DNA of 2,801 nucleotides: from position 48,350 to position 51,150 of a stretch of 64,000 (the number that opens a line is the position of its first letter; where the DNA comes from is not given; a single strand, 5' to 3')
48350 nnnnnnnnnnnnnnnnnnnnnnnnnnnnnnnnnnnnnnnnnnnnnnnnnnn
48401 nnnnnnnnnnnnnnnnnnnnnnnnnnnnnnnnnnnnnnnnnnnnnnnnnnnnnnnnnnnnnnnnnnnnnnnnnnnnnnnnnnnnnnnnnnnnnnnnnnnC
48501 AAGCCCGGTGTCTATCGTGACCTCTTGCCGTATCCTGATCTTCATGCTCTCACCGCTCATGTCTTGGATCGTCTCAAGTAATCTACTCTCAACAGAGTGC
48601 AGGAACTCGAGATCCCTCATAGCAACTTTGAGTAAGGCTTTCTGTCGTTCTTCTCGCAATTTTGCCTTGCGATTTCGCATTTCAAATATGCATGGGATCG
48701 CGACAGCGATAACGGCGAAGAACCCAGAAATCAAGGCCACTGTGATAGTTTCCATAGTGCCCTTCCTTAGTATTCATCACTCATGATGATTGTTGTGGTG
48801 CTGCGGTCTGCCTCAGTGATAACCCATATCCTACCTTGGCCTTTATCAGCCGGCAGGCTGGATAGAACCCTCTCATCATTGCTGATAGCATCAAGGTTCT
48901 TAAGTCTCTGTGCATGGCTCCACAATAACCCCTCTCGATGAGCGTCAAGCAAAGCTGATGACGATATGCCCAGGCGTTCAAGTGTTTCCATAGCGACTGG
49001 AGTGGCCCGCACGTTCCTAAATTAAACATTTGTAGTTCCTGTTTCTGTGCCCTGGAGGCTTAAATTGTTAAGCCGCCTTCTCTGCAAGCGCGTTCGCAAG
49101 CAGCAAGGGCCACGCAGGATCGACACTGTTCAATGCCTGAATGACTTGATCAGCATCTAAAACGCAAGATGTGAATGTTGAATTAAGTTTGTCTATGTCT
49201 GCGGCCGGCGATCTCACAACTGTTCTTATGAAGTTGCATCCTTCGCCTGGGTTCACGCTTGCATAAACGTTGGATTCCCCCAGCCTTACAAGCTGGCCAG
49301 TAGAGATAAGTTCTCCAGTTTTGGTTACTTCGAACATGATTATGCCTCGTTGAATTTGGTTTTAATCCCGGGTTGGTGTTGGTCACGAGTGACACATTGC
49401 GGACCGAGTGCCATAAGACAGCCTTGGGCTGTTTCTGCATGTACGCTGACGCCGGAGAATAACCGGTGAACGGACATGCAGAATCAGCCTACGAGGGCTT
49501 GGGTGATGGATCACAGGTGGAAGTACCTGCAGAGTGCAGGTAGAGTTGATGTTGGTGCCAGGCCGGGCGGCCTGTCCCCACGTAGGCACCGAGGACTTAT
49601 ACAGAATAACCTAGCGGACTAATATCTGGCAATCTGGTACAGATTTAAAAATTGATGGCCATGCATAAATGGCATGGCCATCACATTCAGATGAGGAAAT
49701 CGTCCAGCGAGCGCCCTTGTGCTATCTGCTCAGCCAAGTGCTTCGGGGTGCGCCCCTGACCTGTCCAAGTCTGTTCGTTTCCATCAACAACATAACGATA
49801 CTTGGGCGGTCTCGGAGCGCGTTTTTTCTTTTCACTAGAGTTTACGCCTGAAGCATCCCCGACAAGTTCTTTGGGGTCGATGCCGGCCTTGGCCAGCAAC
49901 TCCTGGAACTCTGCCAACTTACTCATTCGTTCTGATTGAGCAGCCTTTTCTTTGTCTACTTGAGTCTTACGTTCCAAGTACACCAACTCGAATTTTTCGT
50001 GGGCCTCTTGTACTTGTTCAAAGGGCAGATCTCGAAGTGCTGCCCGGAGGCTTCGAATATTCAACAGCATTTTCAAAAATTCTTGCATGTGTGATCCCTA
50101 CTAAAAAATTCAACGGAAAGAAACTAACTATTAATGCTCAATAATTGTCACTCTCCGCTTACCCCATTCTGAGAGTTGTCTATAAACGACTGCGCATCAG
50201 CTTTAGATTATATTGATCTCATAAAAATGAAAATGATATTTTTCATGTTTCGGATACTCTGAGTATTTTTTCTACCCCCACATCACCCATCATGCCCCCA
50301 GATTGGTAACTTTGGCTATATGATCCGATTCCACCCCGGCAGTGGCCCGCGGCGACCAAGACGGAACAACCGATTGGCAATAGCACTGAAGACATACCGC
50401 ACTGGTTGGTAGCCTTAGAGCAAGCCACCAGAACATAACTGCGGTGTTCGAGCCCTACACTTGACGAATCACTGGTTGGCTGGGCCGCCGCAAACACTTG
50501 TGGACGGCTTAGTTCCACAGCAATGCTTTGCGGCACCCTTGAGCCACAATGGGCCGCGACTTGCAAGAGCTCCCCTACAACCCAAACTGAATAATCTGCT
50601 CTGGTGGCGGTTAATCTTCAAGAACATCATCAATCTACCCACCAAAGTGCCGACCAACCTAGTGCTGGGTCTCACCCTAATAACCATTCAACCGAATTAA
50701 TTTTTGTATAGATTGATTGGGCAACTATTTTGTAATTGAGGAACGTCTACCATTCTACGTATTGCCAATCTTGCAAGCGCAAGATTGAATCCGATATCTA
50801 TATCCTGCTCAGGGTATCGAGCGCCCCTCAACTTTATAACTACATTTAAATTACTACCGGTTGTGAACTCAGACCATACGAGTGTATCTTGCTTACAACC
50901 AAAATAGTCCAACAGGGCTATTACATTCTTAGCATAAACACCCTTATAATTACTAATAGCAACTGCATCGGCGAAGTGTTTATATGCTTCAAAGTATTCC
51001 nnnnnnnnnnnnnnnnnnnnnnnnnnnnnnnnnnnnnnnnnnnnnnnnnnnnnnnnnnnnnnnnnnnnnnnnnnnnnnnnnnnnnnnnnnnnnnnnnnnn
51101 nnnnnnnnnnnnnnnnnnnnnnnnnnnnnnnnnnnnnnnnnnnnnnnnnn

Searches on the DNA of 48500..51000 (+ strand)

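Call 7: search_dna_similar(query=window:48500-51000:+, collection=plasmids, mode=near, max_rows=15)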
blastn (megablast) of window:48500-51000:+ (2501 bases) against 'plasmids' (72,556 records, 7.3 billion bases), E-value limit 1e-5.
Records with a match: 16; places in all: 54; records where one place covers at least 80% of the query: 1.
Best place of each record, by identity: >=99% 1; 90-95% 2; 80-90% 13.
By first word of the organism name: Aeromonas 15; Enterobacter 1.
By predicted mobility (MOB-suite, as given by PLSDB): mobilizable 13; non-mobilizable 2; conjugative 1.
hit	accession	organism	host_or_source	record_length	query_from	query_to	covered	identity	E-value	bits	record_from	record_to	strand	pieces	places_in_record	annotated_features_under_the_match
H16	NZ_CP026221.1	Aeromonas sp. ASNIH4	-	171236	1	2501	100%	99.9%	0e+0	4602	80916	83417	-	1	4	H-NS family nucleoid-associated regulatory protein | hypothetical protein (x4)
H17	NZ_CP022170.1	Aeromonas salmonicida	Atlantic salmon,The RAS Atlantic Salmon ...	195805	1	1608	64%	86.6%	0e+0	1775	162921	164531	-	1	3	H-NS family nucleoid-associated regulatory protein | hypothetical protein (x2)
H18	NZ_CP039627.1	Aeromonas caviae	sludge,cell culture,sludge from ...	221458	1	1608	64%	86.6%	0e+0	1775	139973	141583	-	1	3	H-NS family nucleoid-associated regulatory protein | hypothetical protein (x2)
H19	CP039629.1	Aeromonas caviae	sludge,cell culture,sludge from ...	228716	1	1608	64%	86.6%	0e+0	1775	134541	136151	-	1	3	H-NS histone family protein | hypothetical protein (x2)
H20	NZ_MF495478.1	Aeromonas salmonicida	-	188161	1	1608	64%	86.6%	0e+0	1775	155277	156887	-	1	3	H-NS family nucleoid-associated regulatory protein | hypothetical protein (x2)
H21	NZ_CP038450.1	Aeromonas media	cell culture,sludge from bioreactor ...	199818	1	1590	64%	86.8%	0e+0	1775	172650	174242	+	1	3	H-NS family nucleoid-associated regulatory protein | hypothetical protein (x2)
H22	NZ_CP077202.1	Aeromonas sp. FDAARGOS 1402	-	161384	3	1590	63%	84.9%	0e+0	1602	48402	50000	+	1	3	H-NS family nucleoid-associated regulatory protein | hypothetical protein (x2)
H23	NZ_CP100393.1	Aeromonas caviae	bile,bile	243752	3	1590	63%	84.9%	0e+0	1602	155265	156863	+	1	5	H-NS family nucleoid-associated regulatory protein | hypothetical protein (x2)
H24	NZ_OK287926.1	Aeromonas caviae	-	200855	9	1590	63%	85.0%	0e+0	1602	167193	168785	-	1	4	H-NS family nucleoid-associated regulatory protein | hypothetical protein (x2)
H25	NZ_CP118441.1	Aeromonas caviae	Homo sapiens,cell culture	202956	9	1590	63%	85.0%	0e+0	1602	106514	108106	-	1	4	H-NS family nucleoid-associated regulatory protein | hypothetical protein (x2)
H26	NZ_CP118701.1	Aeromonas hydrophila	Homo sapiens,cell culture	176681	9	1590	63%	85.0%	0e+0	1602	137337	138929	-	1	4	H-NS family nucleoid-associated regulatory protein | hypothetical protein (x2)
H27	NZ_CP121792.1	Aeromonas caviae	Homo sapiens,plasma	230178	9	1590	63%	84.9%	0e+0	1598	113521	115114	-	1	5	H-NS family nucleoid-associated regulatory protein | hypothetical protein (x2)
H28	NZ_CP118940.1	Aeromonas caviae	Homo sapiens,cell culture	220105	588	1590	40%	86.0%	0e+0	1075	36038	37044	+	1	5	H-NS family nucleoid-associated regulatory protein | hypothetical protein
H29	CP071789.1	Enterobacter cloacae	Homo sapiens,rectal swab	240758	846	1097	10%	92.5%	3e-96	361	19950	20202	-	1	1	none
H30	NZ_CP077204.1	Aeromonas sp. FDAARGOS 1402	-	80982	846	1097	10%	90.9%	2e-89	339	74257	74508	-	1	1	hypothetical protein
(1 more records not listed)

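Call 9: get_annotated_region(hit=H16, flank=6000)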
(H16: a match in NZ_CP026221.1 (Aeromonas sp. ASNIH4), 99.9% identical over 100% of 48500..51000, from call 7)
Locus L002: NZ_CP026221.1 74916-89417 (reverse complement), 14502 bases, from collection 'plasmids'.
description: Aeromonas sp. ASNIH4 plasmid pAER-f909, complete sequence
organism: Aeromonas sp. ASNIH4 (NCBI taxid 1636609)
taxonomy: Bacteria; Pseudomonadota; Gammaproteobacteria; Aeromonadales; Aeromonadaceae; Aeromonas; Aeromonas sp. ASNIH4
host: -; source: -; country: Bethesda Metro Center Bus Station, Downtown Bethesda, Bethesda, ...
typing (MOB-suite, as given by PLSDB): mobilizable; replicon rep_cluster_1332; relaxase MOBH
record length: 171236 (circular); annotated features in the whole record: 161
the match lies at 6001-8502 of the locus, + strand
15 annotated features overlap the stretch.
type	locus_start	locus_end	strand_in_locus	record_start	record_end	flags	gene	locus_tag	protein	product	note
CDS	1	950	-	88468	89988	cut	-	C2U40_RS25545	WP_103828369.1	ATPase, T2SS/T4P/T4SS family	-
CDS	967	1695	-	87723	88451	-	-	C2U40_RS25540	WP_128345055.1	hypothetical protein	-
CDS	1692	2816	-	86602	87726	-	-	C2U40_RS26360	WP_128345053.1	hypothetical protein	-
CDS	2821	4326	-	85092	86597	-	-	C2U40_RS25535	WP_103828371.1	hypothetical protein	-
CDS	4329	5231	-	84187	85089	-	-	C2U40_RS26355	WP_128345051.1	hypothetical protein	-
CDS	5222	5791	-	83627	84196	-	-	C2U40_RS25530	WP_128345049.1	hypothetical protein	-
CDS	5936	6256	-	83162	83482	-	-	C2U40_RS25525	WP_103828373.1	hypothetical protein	-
CDS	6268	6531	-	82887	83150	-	-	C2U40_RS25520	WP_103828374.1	hypothetical protein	-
CDS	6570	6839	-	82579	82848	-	-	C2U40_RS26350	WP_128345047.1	hypothetical protein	-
CDS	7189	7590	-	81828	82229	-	-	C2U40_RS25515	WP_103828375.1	H-NS family nucleoid-associated regulatory protein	GO:0006355 - regulation of DNA-templated transcription [Evidence IEA]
CDS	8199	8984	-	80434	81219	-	-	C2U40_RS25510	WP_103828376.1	hypothetical protein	-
CDS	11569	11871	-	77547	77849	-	-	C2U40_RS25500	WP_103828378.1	hypothetical protein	-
CDS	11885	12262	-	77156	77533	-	-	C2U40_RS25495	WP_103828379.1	hypothetical protein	-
CDS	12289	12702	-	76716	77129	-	-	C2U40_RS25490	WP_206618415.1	hypothetical protein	-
CDS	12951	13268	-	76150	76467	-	-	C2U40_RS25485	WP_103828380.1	hypothetical protein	-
